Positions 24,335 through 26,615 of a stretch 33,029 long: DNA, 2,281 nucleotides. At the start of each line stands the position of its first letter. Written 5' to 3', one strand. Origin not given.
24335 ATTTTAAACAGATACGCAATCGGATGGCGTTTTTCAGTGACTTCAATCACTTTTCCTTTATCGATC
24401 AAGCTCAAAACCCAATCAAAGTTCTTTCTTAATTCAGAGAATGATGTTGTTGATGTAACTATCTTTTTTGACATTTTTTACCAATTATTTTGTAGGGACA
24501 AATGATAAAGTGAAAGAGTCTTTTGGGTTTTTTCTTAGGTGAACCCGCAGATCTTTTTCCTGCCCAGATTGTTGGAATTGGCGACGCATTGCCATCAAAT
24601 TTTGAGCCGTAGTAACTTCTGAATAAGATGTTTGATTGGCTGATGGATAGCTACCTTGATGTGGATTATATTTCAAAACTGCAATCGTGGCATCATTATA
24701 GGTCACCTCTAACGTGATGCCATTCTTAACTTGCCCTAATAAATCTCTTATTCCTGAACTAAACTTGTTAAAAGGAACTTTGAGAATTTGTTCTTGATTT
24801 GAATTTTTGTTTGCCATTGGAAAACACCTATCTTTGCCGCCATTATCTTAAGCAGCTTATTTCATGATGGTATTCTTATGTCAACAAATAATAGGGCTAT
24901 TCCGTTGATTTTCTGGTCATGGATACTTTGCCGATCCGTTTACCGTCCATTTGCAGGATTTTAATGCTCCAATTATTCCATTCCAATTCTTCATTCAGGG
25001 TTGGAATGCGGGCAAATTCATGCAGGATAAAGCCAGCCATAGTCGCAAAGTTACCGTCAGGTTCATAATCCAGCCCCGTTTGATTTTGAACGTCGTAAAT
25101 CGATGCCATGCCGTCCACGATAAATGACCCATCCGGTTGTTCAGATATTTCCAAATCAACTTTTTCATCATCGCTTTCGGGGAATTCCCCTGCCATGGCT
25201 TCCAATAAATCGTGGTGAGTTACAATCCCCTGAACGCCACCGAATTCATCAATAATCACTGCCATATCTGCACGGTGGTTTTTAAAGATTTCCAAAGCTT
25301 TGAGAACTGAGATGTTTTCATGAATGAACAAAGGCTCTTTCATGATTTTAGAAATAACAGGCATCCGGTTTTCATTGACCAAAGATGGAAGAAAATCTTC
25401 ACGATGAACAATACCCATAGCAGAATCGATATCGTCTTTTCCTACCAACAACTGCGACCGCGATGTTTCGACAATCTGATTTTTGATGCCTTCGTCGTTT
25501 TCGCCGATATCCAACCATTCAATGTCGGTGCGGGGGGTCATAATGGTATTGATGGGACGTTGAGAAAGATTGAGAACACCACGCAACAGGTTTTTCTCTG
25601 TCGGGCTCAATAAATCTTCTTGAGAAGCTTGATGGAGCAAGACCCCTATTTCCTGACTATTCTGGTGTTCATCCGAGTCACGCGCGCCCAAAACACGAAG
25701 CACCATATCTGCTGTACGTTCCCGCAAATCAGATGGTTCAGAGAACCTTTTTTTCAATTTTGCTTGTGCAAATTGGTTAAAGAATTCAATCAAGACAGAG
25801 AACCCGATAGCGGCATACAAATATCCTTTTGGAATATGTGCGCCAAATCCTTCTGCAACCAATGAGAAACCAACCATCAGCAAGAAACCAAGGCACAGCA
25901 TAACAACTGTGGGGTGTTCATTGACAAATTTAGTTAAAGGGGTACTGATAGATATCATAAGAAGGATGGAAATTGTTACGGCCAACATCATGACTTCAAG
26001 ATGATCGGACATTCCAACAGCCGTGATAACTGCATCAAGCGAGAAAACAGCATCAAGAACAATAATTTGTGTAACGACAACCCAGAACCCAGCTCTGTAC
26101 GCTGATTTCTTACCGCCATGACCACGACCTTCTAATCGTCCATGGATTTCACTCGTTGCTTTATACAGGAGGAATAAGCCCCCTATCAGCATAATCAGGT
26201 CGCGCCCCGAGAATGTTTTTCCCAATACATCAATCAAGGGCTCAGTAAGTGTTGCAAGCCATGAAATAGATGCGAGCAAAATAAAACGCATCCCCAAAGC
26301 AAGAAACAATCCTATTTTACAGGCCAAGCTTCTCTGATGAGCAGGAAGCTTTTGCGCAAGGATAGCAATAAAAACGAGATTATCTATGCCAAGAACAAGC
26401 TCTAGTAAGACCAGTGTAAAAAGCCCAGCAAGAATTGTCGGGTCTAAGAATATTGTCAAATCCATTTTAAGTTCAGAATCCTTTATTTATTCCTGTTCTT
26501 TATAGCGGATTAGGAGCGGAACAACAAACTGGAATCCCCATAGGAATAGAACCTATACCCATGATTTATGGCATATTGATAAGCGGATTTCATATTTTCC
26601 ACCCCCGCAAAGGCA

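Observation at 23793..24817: Tandem triplet of mutually paralogous Phd/YefM-like small genes with no recognisable toxin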

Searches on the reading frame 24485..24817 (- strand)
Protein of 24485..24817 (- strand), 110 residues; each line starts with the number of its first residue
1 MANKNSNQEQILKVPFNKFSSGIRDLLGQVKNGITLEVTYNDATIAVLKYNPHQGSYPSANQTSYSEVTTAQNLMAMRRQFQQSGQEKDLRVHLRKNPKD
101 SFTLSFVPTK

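Call 3: search_protein_families(library=pfam, proteins=[window:24485-24817:-], max_evalue=10)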
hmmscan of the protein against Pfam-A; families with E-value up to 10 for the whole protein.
window:24485-24817:- (110 aa): 2 families
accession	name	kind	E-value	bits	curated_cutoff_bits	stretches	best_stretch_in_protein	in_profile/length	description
PF16531.10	SAS-6_N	-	0.04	14.5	25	1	8-32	73-99/135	Centriolar protein SAS N-terminal domain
PF20577.3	Phage_ORF5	-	0.19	11.8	27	1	64-100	11-45/75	Phage ORF5 protein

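Call 4: search_protein_families(library=ncbifam, proteins=[window:24485-24817:-], max_evalue=10)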
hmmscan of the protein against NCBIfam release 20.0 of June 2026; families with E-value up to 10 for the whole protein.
window:24485-24817:- (110 aa): 0 families

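Call 11: find_homologous_proteins(query=A1, max_evalue=0.01)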
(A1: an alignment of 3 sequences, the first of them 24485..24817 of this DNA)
Query A1 (3 sequences) (110 aa, profile of the alignment): 7 proteins with E <= 0.01 among 56 candidates.
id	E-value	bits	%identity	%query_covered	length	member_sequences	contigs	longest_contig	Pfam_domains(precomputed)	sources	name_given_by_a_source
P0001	1.6e-42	162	32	83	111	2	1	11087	-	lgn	-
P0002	1.3e-40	156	100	100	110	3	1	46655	-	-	-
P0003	3.5e-37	144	-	-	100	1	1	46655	-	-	-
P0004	2.2e-32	129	26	83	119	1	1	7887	-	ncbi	-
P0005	7.0e-32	127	80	100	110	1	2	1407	-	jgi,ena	-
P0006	2.6e-30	122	24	70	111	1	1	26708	-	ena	-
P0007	7.8e-13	66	-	-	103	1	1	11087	PF02604.27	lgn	-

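Call 13: find_encoding_contigs(protein=P0001, flank=6000, max_places=4)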
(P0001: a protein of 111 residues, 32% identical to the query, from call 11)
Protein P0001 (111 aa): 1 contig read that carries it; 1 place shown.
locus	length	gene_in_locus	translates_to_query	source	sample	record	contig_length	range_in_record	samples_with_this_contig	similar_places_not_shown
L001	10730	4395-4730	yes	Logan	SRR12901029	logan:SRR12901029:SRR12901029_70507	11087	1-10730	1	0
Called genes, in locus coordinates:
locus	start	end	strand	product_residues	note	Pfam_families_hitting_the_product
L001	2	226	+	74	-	?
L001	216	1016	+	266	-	PF00753:Lactamase_B, PF23023:Anti-Pycsar_Apyc1, PF12706:Lactamase_B_2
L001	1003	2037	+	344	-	PF02547:Queuosine_synth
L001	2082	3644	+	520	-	PF03741:TerC, PF00571:CBS, PF03471:CorC_HlyC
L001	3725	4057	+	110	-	-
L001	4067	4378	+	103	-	PF02604:PhdYeFM_antitox (faint)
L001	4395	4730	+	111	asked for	-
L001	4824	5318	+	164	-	PF15891:Nuc_deoxyri_tr2 (weak), PF05014:Nuc_deoxyrib_tr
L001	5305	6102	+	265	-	PF01503:PRA-PH (faint), PF03819:MazG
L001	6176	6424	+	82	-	-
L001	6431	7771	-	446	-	PF01225:Mur_ligase, PF08245:Mur_ligase_M, PF02875:Mur_ligase_C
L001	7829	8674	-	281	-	-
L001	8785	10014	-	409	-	PF00909:Ammonium_transp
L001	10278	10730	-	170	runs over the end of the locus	-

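Call 14: find_encoding_contigs(protein=P0004, flank=6000, max_places=4)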
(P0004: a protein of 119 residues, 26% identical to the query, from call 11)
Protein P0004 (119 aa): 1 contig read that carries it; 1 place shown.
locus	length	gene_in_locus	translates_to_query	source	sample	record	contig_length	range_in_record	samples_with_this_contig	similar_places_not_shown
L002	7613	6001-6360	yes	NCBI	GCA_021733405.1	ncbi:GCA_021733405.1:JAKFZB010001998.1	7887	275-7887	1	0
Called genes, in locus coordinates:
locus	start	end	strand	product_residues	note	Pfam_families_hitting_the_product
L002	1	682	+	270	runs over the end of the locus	PF01026:TatD_DNase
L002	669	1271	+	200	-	PF00881:Nitroreductase, PF14512:TM1586_NiRdase (faint)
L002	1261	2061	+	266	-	PF00753:Lactamase_B, PF23023:Anti-Pycsar_Apyc1, PF12706:Lactamase_B_2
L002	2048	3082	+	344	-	PF02547:Queuosine_synth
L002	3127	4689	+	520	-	PF03741:TerC, PF00571:CBS, PF03471:CorC_HlyC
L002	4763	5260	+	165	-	PF13176:TPR_7 (faint), PF13428:TPR_14 (faint), PF13432:TPR_16 (weak), PF13374:TPR_10 (faint), PF14559:TPR_19 (faint), PF13424:TPR_12, PF00515:TPR_1, PF07719:TPR_2 (weak), +2 more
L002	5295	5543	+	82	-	-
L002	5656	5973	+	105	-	PF02604:PhdYeFM_antitox (faint)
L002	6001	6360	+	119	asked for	-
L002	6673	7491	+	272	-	PF13518:HTH_28 (weak), PF13551:HTH_29, PF13565:HTH_32 (weak)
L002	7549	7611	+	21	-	?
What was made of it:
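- In L002 a transposase-like gene follows the array in its place (call 14).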

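Call 15: find_encoding_contigs(protein=P0006, flank=6000, max_places=4)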
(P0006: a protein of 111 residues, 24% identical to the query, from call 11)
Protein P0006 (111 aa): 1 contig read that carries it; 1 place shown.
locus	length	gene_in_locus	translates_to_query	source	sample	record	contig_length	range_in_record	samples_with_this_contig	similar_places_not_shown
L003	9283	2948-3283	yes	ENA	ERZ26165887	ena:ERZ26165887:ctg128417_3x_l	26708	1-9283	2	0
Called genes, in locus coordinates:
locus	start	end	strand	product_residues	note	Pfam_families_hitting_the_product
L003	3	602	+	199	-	?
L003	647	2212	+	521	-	PF03741:TerC, PF00571:CBS, PF03471:CorC_HlyC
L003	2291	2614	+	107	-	-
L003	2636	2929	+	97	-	PF02604:PhdYeFM_antitox (faint)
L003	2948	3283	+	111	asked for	-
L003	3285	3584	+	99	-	-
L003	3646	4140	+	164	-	PF15891:Nuc_deoxyri_tr2 (weak), PF05014:Nuc_deoxyrib_tr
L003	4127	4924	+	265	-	PF01503:PRA-PH (faint), PF03819:MazG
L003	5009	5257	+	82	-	-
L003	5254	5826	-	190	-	-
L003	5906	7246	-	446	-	PF01225:Mur_ligase, PF08245:Mur_ligase_M, PF02875:Mur_ligase_C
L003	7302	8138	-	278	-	-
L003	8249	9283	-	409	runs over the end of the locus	PF00909:Ammonium_transp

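Call 49: search_protein_families(library=pfam, proteins=[L003:5254-5826:-, L002:6673-7491:+, L002:4763-5260:+], max_evalue=0.01)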
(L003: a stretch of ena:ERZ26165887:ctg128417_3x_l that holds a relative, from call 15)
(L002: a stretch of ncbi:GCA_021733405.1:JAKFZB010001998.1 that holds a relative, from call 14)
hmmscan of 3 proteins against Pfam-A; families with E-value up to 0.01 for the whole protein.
L003:5254-5826:- (190 aa): 0 families

L002:6673-7491:+ (272 aa): 3 families
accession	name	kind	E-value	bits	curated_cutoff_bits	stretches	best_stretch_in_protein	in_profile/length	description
PF13551.12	HTH_29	-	3.6e-09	37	28.1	1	13-73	1-62/64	Winged helix-turn helix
PF13518.12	HTH_28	-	5.5e-08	33.2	25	1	13-63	2-51/52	Helix-turn-helix domain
PF13565.12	HTH_32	-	6.7e-06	27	33.7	1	44-114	5-73/73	Homeodomain-like domain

L002:4763-5260:+ (165 aa): 14 families
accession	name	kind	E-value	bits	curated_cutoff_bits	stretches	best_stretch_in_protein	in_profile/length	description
PF07719.23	TPR_2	-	7.7e-15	54.2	27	1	77-109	2-34/34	Tetratricopeptide repeat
PF13424.12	TPR_12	-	1.1e-13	51.6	30.1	2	44-105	6-74/77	Tetratricopeptide repeat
PF13432.12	TPR_16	-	2.6e-13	50.6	32.7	2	13-68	3-58/65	Tetratricopeptide repeat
PF00515.34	TPR_1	-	5.9e-13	48.5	27.8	1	79-109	4-34/34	Tetratricopeptide repeat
PF13431.12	TPR_17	-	4.9e-09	36.2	24.4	0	74-96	11-33/34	Tetratricopeptide repeat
PF13428.12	TPR_14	-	5.5e-09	36.3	23.5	1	81-117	6-42/44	Tetratricopeptide repeat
PF14559.12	TPR_19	-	1.3e-08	35.4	25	2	86-124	1-39/68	Tetratricopeptide repeat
PF13181.12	TPR_8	-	1.9e-07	31.1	25.7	1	78-109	3-34/34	Tetratricopeptide repeat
PF13176.12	TPR_7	-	2.1e-06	27.8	27.9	1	79-109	2-32/36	Tetratricopeptide repeat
PF13374.12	TPR_10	-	3.6e-06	27.2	27.5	1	77-105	3-31/42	Tetratricopeptide repeat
PF12895.13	ANAPC3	-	0.0001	22.9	27.2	1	55-124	3-70/82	Anaphase-promoting complex, cyclosome, subunit 3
PF25064.1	ARM_TT21_5th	-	0.00012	22.8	27.8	1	17-102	11-98/117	TT21 fifth ARM repeats domain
PF13429.12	TPR_15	-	0.0017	18.3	26.2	1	74-118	212-256/280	Tetratricopeptide repeat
PF13371.12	TPR_9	-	0.003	18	35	0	79-110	32-63/73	Tetratricopeptide repeat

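Call 50: search_protein_families(library=padloc, proteins=[window:24485-24817:-, L003:3297-3581:+], max_evalue=0.1)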
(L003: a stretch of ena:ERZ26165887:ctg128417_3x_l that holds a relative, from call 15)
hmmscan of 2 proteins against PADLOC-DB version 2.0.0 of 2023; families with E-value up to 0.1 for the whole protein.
window:24485-24817:- (110 aa): 0 families

L003:3297-3581:+ (95 aa): 0 families

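Call 51: search_protein_families(library=pfam, proteins=[P0007, L002:5656-5970:+, L003:3297-3581:+, P0005, P0006, P0004], max_evalue=1)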
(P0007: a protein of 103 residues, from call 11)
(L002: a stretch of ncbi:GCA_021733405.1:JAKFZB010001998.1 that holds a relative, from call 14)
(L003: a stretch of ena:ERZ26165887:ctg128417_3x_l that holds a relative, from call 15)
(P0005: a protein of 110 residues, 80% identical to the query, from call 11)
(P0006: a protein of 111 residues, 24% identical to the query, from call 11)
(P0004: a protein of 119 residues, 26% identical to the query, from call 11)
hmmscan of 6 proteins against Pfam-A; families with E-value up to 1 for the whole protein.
P0007 (103 aa): 2 families
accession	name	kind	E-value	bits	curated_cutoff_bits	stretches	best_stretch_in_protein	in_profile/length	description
PF02604.26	PhdYeFM_antitox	-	1.6e-06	28.2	29.8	2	63-98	4-39/74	Antitoxin Phd_YefM, type II toxin-antitoxin system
PF18191.6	PnpCD_PnpD_N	-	0.17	11.9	25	1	51-98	64-108/151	Hydroquinone 1,2-dioxygenase large subunit N-terminal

L002:5656-5970:+ (105 aa): 1 family
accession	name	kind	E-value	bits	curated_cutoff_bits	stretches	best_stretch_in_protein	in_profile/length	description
PF02604.26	PhdYeFM_antitox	-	1.9e-09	37.6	29.8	2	8-47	2-42/74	Antitoxin Phd_YefM, type II toxin-antitoxin system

L003:3297-3581:+ (95 aa): 4 families
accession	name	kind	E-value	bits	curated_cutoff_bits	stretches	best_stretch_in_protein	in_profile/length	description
PF23376.1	Fn3_VIN3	-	0.025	15.6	33.9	1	14-75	28-87/99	VIN3-like, fibronectin type-III domain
PF16531.10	SAS-6_N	-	0.068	13.8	25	0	3-24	74-95/135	Centriolar protein SAS N-terminal domain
PF22948.1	MINAR1_N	-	0.12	13.2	28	1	5-74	17-91/95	MINAR1, N-terminal helical domain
PF24438.1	IML1_N_fung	-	0.16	13.1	27.7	1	24-89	25-86/103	IML1, N-terminal, fungi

P0005 (110 aa): 3 families
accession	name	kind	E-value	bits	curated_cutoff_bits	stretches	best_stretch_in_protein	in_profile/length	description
PF13608.11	Potyvirid-P3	-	0.023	14.2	25.3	1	17-47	81-111/452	Protein P3 of Potyviral polyprotein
PF16531.10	SAS-6_N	-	0.12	13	25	1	8-63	73-122/135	Centriolar protein SAS N-terminal domain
PF02604.26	PhdYeFM_antitox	-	0.14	12.4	29.8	1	14-50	4-41/74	Antitoxin Phd_YefM, type II toxin-antitoxin system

P0006 (111 aa): 1 family
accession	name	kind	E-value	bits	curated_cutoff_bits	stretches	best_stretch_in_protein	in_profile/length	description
PF09155.15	DUF1940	-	0.061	13.8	25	1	6-75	8-77/143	Domain of unknown function (DUF1940)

P0004 (119 aa): 1 family
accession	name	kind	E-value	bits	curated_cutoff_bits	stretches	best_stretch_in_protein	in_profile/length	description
PF10438.15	Cyc-maltodext_C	-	0.1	13.1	22.2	1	48-83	17-53/76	Cyclo-malto-dextrinase C-terminal domain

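Call 89: find_encoding_contigs(protein=P0005, flank=3000, max_places=4)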
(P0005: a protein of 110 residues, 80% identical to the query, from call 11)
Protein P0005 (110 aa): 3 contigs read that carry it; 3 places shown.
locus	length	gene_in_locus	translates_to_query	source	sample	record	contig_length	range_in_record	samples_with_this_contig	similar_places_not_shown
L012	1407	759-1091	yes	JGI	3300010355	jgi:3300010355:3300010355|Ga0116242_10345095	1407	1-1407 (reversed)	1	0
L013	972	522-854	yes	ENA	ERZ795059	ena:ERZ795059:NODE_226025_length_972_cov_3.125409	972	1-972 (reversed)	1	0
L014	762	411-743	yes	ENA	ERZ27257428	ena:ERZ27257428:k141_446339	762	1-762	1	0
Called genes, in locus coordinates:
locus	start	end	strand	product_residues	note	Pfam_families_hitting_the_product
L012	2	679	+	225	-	?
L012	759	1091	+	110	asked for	-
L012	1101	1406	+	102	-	?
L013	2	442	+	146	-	?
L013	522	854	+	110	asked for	-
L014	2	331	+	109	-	?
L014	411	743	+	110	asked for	-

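Call 96: search_dna_similar(query=L002:5656-5970:+, collection=plasmids, mode=protein, max_evalue=0.05, max_rows=15)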
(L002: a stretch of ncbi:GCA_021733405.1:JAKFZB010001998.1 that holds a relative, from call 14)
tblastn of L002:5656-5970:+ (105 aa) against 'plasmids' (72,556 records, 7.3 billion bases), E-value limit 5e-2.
No match.

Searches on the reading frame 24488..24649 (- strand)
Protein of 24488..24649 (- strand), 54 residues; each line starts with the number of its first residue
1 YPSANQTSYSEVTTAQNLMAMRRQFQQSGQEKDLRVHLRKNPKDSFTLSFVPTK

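Call 55: search_protein_families(library=pfam, proteins=[window:24488-24649:-], max_evalue=10)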
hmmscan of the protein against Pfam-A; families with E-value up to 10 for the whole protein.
seq(54 aa): 1 family
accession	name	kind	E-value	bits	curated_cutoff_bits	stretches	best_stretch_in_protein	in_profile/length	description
PF20577.3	Phage_ORF5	-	0.042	13.9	27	1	8-44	11-45/75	Phage ORF5 protein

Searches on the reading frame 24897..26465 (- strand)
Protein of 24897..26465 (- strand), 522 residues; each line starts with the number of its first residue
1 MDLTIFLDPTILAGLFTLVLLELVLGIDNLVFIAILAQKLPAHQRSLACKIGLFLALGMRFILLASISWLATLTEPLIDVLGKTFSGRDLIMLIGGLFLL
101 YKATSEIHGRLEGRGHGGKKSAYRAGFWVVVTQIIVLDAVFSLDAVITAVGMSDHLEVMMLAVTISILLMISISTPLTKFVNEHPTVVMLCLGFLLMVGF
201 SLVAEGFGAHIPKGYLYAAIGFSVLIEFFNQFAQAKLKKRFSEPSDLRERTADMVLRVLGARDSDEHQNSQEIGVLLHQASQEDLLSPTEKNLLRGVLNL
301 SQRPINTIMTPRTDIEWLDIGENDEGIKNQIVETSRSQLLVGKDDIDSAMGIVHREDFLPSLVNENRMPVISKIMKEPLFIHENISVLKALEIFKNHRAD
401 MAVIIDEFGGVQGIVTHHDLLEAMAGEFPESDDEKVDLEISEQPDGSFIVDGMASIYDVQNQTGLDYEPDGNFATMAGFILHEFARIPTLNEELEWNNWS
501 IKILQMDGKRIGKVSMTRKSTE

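Call 23: find_related_loci(query=window:24897-26465:-, collection=genome_contigs, flank=5000)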
Query window:24897-26465:- (522 aa) in genome_contigs; peptide patterns used: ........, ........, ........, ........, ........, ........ (x = any residue, [..] = any of these).
45 stretches matched a pattern; 7 encode a relative of the query (tblastn E <= 1e-3); 7 distinct loci.
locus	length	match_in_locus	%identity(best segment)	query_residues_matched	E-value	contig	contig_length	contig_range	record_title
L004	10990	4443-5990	87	3-518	0e+0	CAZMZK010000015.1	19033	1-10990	MAG TPA_asm: uncultured Micavibrio sp. isolate SRP199154_co2_109 genome assembly, contig: NODE_1752_length_19033_cov_26.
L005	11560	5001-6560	83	3-522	0e+0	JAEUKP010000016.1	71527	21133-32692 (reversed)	MAG: Alphaproteobacteria bacterium isolate new MAG-98 k141_417020, whole genome shotgun sequence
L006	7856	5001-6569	81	1-522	0e+0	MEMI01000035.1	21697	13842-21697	MAG: Alphaproteobacteria bacterium RIFCSPHIGHO2_02_FULL_46_13 rifcsphigho2_02_scaffold_3750, whole genome shotgun sequen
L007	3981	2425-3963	75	7-518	0e+0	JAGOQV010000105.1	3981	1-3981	MAG: Alphaproteobacteria bacterium isolate Gw_Eff_bin_221 Gw_Eff_88540_length_3981_cov_16.472756, whole genome shotgun s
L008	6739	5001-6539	74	7-518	0e+0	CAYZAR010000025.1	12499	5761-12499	MAG TPA_asm: uncultured Micavibrio sp. isolate SRP257259_co1_60 genome assembly, contig: NODE_7047_length_12499_cov_3.90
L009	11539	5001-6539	74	7-518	0e+0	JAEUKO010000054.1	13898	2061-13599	MAG: Alphaproteobacteria bacterium isolate new MAG-97 NODE_54_length_13898_cov_4.355401, whole genome shotgun sequence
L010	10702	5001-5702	48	3-230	1e-43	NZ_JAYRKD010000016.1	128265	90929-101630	MAG: Dongia sp. isolate SZ_szas3bin.6 NODE_168_length_128265_cov_3.28846, whole genome shotgun sequence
